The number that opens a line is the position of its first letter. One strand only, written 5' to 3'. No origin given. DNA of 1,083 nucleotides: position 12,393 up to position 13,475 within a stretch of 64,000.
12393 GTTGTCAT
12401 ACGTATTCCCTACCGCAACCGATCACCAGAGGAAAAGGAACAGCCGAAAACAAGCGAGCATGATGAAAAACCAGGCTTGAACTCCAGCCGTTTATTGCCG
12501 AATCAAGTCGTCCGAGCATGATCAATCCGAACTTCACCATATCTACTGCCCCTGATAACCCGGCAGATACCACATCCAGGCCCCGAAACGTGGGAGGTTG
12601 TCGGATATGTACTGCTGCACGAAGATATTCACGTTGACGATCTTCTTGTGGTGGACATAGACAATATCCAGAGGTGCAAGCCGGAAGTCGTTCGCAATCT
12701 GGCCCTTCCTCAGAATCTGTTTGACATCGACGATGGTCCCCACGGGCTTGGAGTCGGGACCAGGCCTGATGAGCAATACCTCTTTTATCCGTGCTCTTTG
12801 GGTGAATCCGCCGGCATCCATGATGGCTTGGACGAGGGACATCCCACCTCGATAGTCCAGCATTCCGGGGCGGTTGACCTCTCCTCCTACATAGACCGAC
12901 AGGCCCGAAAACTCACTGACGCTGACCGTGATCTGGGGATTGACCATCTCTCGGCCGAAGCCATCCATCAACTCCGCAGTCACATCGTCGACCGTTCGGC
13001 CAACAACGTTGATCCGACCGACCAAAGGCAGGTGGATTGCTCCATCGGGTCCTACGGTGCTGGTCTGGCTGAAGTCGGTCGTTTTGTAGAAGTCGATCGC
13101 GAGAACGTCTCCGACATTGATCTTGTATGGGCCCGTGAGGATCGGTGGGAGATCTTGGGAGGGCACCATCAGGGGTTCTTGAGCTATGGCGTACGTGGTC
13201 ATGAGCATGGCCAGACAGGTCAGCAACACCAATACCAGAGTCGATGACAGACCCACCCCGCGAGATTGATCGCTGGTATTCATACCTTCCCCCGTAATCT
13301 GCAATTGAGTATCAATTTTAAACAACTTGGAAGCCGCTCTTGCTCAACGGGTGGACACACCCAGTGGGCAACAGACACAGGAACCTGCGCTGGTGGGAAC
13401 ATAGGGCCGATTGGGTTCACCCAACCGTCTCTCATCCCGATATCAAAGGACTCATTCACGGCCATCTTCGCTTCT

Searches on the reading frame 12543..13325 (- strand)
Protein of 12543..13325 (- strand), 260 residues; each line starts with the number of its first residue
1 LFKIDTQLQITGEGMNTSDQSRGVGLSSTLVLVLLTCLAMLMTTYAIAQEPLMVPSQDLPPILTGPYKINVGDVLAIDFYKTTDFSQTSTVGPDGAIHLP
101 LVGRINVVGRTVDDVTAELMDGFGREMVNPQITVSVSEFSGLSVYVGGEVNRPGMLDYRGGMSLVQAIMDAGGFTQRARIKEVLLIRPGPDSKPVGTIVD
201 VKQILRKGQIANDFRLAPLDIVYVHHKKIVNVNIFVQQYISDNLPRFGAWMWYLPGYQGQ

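Call 61: search_protein_families(library=pfam, proteins=[window:12543-13325:-], max_evalue=0.00001)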
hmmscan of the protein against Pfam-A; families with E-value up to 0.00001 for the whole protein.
window:12543-13325:- (260 aa): 3 families
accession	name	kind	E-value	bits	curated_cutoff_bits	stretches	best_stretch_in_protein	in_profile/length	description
PF02563.21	Poly_export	-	7.2e-19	68.2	28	1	66-136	6-76/77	Polysaccharide biosynthesis/export protein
PF22461.2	SLBB_2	-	3.3e-13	50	27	1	144-224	3-79/79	SLBB domain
PF10531.15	SLBB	-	7.3e-13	48.6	27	1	144-192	2-49/55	SLBB domain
